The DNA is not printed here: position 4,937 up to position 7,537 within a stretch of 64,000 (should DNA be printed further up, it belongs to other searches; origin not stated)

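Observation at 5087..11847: Tandem giant YYY-domain (DUF2298) membrane proteins, one fused to an ArnT/PMT-like GT-C module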

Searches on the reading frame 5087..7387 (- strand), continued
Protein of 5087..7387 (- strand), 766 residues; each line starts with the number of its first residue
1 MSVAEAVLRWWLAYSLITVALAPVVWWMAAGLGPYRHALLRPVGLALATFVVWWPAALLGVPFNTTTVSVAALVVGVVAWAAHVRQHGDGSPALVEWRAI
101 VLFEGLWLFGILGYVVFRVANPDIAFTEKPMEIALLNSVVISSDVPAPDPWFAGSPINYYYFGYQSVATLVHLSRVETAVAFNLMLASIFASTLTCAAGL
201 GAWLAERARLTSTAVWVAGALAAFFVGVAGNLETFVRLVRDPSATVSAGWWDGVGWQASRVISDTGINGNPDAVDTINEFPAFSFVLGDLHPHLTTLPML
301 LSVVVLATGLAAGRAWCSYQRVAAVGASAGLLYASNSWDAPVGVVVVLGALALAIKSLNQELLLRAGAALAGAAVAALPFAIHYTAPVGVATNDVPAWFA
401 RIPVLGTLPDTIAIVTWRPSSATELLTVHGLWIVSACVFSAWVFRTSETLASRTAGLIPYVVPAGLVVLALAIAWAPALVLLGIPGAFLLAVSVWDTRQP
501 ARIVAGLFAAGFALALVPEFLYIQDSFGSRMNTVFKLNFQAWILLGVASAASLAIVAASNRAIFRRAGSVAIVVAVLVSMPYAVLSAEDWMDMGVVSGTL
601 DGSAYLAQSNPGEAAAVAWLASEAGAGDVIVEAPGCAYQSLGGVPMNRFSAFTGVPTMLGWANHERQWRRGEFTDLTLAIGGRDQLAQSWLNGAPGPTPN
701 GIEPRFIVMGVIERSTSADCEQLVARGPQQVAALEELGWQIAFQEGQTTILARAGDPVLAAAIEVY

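Call 28: fold_search(model_id=the predicted structure, library=pdb)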
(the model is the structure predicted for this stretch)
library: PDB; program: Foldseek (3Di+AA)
matches with E <= 10: 192; with E <= 0.001: 2
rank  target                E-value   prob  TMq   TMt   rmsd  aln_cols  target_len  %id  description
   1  8if8_C                2.0e-04  1.00  0.43  0.53  13.0       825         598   12  Arabinosyltransferase AftA (released 2023-05-31)
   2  8if8_B                3.6e-04  1.00  0.44  0.53  13.2       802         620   14  Arabinosyltransferase AftA (released 2023-05-31)
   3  5f15                  1.8e-03  1.00  0.30  0.38  14.6       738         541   13  Crystal Structure of ArnT from Cupriavidus metallidurans bound to Undecaprenyl phosphate (released 2016-02-17)
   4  8b6l_I                3.6e-03  1.00  0.38  0.41  13.1       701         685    9  Subtomogram average of the human Sec61-TRAP-OSTA-translocon (released 2022-12-07)
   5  6wby                  2.3e-02  0.99  0.37  0.25   9.3       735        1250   12  Single-Particle Cryo-EM Structure of Arabinofuranosyltransferase AftD from Mycobacteria, Mutant R1389S Class 2 (released 2020-05-13)
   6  5gpj_D                6.0e-02  0.10  0.09  0.09  28.2       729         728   11  Crystal Structure of Proton-Pumping Pyrophosphatase (released 2016-12-28)
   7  7bvc_B                8.1e-02  0.85  0.29  0.22  14.2       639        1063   12  Cryo-EM structure of Mycobacterium smegmatis arabinosyltransferase EmbA-EmbB-AcpM2 in complex with ethambutol (released 2020-04-29)
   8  7bx8_A                9.2e-02  0.82  0.27  0.22  15.5       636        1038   12  Mycobacterium smegmatis arabinosyltransferase complex EmbB2-AcpM2 in symmetric "resting state" (released 2020-05-27)
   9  8hpj_A                1.4e-01  0.12  0.10  0.15  22.5       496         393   14  Crystal structure of the bacterial oxalate transporter OxlT in a ligand-free outward-facing form (released 2023-02-15)
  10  8w20_A                1.4e-01  0.06  0.07  0.07  63.0       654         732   13  Umb1 umbrella toxin particle (released 2024-04-17)
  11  4av6_B                1.5e-01  0.09  0.11  0.12  26.4       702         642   12  Crystal structure of Thermotoga maritima sodium pumping membrane integral pyrophosphatase at 4 A in complex with phosp (released 2012-08-08)
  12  6x0o                  1.6e-01  0.77  0.28  0.22  11.9       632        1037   13  Single-Particle Cryo-EM Structure of Arabinosyltransferase EmbB from Mycobacterium smegmatis (released 2020-06-10)
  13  7bwr_A                1.7e-01  0.75  0.29  0.23  15.2       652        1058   12  Mycobacterium smegmatis arabinosyltransferase complex EmbB2-AcpM2 in substrate DPA bound asymmetric "active state" (released 2020-05-27)
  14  6zgr_A                1.7e-01  0.08  0.09  0.13  25.0       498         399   13  Crystal structure of a MFS transporter with bound 1-hydroxynaphthalene-2-carboxylic acid at 2.67 Angstroem resolution (released 2021-10-20)
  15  5gpj_A                1.8e-01  0.06  0.09  0.09  28.5       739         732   12  Crystal Structure of Proton-Pumping Pyrophosphatase (released 2016-12-28)
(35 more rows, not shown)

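Call 34: find_encoding_contigs(protein=P0081, flank=10000, max_places=2)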
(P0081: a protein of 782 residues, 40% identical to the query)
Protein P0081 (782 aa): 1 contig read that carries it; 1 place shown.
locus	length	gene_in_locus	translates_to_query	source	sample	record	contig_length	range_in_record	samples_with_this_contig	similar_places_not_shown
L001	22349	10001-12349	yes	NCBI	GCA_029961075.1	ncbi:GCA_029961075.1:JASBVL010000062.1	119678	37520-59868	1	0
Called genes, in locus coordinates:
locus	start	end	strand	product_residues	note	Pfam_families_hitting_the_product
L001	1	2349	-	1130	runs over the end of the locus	PF02384:N6_Mtase (weak), PF20473:MmeI_Mtase (faint), PF07669:Eco57I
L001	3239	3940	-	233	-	PF04493:Endonuclease_5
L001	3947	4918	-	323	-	PF00551:Formyl_trans_N, PF02911:Formyl_trans_C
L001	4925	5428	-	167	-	PF00025:Arf (weak), PF00071:Ras, PF08477:Roc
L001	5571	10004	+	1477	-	PF13231:PMT_2, PF10060:DUF2298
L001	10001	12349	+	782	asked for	PF10060:DUF2298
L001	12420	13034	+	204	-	PF05198:IF3_N, PF00707:IF3_C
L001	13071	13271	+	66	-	PF01632:Ribosomal_L35p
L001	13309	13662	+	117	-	PF00453:Ribosomal_L20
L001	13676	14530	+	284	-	PF22435:MRM3-like_sub_bind, PF08032:SpoU_sub_bind (weak), PF00588:SpoU_methylase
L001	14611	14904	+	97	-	PF00216:Bac_DNA_binding, PF18291:HU-HIG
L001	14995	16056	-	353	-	PF02504:FA_synthesis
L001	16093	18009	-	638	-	PF02518:HATPase_c, PF00204:DNA_gyraseB, PF01751:Toprim, PF00986:DNA_gyraseB_C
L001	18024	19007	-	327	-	-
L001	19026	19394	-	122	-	PF06262:Zincin_1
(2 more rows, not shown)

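Call 35: find_encoding_contigs(protein=P0100, flank=10000, max_places=2)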
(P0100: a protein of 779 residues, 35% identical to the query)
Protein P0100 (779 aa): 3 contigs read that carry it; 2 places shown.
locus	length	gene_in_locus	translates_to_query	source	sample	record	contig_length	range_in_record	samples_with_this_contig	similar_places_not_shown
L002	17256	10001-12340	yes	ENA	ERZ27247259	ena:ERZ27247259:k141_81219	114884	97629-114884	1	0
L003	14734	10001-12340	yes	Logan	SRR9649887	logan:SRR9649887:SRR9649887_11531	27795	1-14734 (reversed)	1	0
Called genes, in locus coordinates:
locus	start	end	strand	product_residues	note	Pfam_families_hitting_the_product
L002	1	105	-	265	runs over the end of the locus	PF00753:Lactamase_B, PF23023:Anti-Pycsar_Apyc1, PF12706:Lactamase_B_2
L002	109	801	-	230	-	PF01168:Ala_racemase_N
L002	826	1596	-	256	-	PF02578:Cu-oxidase_4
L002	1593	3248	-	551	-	PF02776:TPP_enzyme_N, PF00205:TPP_enzyme_M, PF02775:TPP_enzyme_C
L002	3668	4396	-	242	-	PF04493:Endonuclease_5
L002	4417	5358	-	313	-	PF00551:Formyl_trans_N, PF02911:Formyl_trans_C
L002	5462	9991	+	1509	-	PF10060:DUF2298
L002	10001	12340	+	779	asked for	PF10060:DUF2298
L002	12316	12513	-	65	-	-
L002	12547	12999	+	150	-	PF05198:IF3_N, PF00707:IF3_C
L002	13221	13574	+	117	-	PF00453:Ribosomal_L20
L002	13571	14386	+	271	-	PF22435:MRM3-like_sub_bind, PF08032:SpoU_sub_bind, PF00588:SpoU_methylase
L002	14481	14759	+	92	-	PF00216:Bac_DNA_binding, PF18291:HU-HIG (weak)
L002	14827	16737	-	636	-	PF02518:HATPase_c, PF00204:DNA_gyraseB, PF01751:Toprim, PF00986:DNA_gyraseB_C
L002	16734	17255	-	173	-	?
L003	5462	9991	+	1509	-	PF10060:DUF2298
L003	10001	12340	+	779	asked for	PF10060:DUF2298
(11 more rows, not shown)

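Call 36: find_encoding_contigs(protein=P0120, flank=10000, max_places=2)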
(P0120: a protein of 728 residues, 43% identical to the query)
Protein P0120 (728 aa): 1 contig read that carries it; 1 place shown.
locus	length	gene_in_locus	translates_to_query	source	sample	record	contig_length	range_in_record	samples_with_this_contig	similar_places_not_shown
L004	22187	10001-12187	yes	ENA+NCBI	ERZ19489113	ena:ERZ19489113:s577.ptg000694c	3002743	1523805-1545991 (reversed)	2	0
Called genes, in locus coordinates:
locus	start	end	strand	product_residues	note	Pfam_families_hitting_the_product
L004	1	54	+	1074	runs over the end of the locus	PF25794:SACS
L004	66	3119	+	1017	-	PF00176:SNF2-rel_dom, PF00271:Helicase_C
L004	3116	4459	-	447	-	PF07260:ANKH (weak)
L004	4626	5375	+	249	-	PF00702:Hydrolase, PF13419:HAD_2, PF13242:Hydrolase_like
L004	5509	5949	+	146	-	PF01894:YjbQ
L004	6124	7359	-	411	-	PF00817:IMS, PF11798:IMS_HHH (weak), PF11799:IMS_C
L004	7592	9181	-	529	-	-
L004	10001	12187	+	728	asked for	PF10060:DUF2298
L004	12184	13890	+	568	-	PF13231:PMT_2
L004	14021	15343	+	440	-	PF01266:DAO, PF01593:Amino_oxidase, PF13450:NAD_binding_8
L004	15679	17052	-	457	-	PF10396:TrmE_N, PF12631:MnmE_helical, PF01926:MMR_HSR1, PF02421:FeoB_N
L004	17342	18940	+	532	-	PF02776:TPP_enzyme_N, PF00205:TPP_enzyme_M, PF02775:TPP_enzyme_C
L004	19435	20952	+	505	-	-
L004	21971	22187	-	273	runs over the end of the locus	PF04909:Amidohydro_2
